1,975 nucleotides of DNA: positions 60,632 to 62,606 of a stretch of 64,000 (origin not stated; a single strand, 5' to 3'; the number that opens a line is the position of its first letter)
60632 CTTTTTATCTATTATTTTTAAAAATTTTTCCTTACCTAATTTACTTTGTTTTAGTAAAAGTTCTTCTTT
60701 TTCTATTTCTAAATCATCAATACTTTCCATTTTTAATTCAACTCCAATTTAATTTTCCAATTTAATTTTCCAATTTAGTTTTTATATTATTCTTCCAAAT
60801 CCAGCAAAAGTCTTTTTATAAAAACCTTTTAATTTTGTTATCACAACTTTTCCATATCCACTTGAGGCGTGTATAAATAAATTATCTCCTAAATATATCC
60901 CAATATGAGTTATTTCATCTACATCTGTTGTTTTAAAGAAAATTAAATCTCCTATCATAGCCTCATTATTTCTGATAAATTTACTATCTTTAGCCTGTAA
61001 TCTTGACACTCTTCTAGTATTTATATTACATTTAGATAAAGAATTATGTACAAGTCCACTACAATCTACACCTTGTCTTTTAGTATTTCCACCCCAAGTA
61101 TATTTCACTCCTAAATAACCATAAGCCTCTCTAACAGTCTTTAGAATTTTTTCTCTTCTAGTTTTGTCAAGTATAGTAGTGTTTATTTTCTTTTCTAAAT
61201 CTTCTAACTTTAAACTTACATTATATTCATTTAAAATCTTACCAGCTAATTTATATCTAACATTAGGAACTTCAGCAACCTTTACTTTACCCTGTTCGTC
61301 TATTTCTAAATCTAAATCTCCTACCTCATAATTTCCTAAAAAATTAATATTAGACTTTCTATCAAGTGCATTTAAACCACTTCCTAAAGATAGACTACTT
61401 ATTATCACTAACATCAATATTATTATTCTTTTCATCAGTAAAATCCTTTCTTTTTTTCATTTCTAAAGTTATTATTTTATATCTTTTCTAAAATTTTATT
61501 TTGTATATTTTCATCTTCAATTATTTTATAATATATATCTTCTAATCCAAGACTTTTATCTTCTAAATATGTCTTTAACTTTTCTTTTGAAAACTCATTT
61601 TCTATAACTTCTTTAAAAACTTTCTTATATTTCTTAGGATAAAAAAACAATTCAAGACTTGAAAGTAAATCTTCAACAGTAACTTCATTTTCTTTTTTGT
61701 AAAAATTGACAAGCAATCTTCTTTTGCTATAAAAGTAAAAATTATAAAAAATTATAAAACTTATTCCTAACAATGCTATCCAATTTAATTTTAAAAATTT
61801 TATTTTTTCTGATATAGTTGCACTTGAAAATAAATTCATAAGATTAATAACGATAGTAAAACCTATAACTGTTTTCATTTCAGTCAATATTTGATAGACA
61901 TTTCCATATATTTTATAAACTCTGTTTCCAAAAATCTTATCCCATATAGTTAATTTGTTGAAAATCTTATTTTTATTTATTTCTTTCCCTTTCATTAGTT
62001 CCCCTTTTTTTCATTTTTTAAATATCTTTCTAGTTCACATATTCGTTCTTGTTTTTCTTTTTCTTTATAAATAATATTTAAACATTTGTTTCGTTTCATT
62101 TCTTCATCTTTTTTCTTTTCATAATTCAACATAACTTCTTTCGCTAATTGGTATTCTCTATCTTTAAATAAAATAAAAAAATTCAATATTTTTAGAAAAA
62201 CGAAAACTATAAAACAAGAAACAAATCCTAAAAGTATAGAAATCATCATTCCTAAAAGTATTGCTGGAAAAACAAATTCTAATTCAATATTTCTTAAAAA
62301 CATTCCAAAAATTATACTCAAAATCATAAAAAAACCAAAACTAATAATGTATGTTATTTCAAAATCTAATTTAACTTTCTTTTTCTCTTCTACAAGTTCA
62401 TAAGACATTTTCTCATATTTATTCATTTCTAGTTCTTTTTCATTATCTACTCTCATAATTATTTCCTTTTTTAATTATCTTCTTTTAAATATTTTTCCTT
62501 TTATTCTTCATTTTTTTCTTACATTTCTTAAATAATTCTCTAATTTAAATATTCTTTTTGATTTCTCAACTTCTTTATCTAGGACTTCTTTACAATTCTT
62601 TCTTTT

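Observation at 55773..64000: Array of 10 or more small 2-TM paralogues with a conserved C-terminal tail, wrapped around the T4SS hydrolase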

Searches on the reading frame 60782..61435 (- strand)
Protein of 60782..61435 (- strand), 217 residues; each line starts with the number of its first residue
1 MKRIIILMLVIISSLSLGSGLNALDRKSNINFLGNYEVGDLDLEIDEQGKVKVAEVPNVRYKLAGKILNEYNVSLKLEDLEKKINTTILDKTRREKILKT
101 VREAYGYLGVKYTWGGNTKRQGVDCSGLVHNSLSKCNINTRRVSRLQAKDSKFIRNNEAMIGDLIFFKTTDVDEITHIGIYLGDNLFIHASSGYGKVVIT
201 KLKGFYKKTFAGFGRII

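Call 8: search_protein_families(library=pfam, proteins=[window:60782-61435:-], max_evalue=0.01)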
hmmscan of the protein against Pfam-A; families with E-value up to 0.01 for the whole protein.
window:60782-61435:- (217 aa): 2 families
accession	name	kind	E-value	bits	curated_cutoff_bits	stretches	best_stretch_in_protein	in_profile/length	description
PF00877.26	NLPC_P60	-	2.4e-23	82.5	23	1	109-210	1-100/105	NlpC/P60 family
PF05708.18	Peptidase_C92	-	0.00057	20.4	27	1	81-150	64-135/166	Permuted papain-like amidase enzyme, YaeF/YiiX, C92 family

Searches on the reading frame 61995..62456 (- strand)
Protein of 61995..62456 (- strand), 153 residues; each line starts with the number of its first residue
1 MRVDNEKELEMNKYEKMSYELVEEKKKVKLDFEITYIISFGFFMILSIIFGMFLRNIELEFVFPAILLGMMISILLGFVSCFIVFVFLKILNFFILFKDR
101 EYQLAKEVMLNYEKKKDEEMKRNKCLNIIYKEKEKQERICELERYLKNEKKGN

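Call 48: find_related_loci(query=A4, collection=genome_contigs, flank=10000)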
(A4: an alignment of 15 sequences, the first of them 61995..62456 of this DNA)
Query A4 (153 aa) in genome_contigs; peptide patterns used: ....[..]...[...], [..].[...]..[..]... (x = any residue, [..] = any of these).
120 stretches matched a pattern, but none encodes a relative of the query by tblastn (E <= 1e-3).

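Call 49: find_related_loci(query=A4, collection=viral_contigs, flank=10000)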
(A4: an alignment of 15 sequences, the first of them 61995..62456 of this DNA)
Query A4 (153 aa) in viral_contigs; peptide patterns used: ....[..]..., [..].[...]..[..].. (x = any residue, [..] = any of these).
67 stretches matched a pattern, but none encodes a relative of the query by tblastn (E <= 1e-3).

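Call 81: find_related_loci(query=A4, collection=metagenome_contigs, flank=10000)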
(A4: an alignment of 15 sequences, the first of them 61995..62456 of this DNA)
Query A4 (153 aa) in metagenome_contigs; peptide patterns used: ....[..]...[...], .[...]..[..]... (x = any residue, [..] = any of these).
431 stretches matched a pattern; 27 encode a relative of the query (tblastn E <= 1e-3); 25 distinct loci.
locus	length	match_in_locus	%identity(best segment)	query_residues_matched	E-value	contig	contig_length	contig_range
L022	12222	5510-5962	89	1-151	7e-83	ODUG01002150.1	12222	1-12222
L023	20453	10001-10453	89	1-151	7e-83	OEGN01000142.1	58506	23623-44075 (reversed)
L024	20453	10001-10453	88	1-151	3e-82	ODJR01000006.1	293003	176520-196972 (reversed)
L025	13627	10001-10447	89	1-149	5e-81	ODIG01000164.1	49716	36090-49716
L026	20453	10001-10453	87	1-151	9e-81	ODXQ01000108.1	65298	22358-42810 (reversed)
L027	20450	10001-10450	84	1-150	8e-74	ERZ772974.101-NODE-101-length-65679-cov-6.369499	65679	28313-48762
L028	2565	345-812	51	6-151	9e-36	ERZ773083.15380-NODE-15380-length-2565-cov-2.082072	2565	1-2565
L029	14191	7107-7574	49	6-151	2e-34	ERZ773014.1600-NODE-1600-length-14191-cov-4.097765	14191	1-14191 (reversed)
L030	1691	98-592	53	1-153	9e-33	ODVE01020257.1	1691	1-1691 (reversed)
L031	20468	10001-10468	54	1-146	6e-31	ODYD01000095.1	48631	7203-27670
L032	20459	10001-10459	52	6-148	4e-26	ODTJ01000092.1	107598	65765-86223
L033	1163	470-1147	43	1-149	3e-25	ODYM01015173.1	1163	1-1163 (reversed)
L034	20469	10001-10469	61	1-151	6e-24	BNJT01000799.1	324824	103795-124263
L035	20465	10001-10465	46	1-151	5e-22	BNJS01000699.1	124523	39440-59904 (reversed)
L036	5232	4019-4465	38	9-148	3e-12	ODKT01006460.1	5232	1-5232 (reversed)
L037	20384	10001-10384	31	7-149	5e-11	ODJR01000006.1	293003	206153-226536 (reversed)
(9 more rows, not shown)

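Call 84: search_protein_families(library=pfam, proteins=[L037:2676-4895:+, L037:4942-5610:+, L037:5717-6517:+, L037:6883-7743:+, L037:8090-8896:+, L037:11338-11997:+, L037:11984-12586:+, L037:12601-13206:+, L037:13646-14899:+, L037:17906-19225:+], max_evalue=0.001)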
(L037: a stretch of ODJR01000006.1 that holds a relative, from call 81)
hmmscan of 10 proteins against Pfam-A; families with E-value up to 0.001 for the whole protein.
L037:2676-4895:+ (739 aa): 3 families
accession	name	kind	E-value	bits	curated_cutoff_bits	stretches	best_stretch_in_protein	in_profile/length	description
PF09511.15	RNA_lig_T4_1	-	1.5e-28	100.6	28.3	1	460-676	1-227/227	RNA ligase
PF13671.12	AAA_33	-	2.3e-15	57.6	27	1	4-135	1-134/143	AAA domain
PF00149.33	Metallophos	-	7.5e-12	46.5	21.5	1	172-306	2-116/191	Calcineurin-like phosphoesterase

L037:4942-5610:+ (222 aa): 0 families

L037:5717-6517:+ (266 aa): 0 families

L037:6883-7743:+ (286 aa): 4 families
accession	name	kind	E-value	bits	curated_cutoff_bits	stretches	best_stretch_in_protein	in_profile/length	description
PF00132.30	Hexapep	-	2.3e-09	37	27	0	144-175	3-34/36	Bacterial transferase hexapeptide (six repeats)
PF18836.7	B_solenoid_ydck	-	8.9e-08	31.9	30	0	85-97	3-15/17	YdcK Beta solenoid repeat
PF04519.19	Bactofilin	-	3.8e-07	30.7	27.9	0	121-211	3-82/98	Polymer-forming cytoskeletal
PF25084.1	LbH_EIF2B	-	1.1e-06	29.1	54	0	105-204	8-104/105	EIF2B subunit epsilon LbH domain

L037:8090-8896:+ (268 aa): 0 families

L037:11338-11997:+ (219 aa): 0 families

L037:11984-12586:+ (200 aa): 0 families

L037:12601-13206:+ (201 aa): 0 families

L037:13646-14899:+ (417 aa): 2 families
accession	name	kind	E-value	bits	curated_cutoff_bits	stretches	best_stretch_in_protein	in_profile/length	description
PF01385.25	OrfB_IS605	-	7.6e-27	94.3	30.5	1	175-291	2-117/120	Probable transposase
PF07282.18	Cas12f1-like_TNB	-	7.2e-09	36.1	26.3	1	312-390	1-60/60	Cas12f1-like, TNB domain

L037:17906-19225:+ (439 aa): 0 families
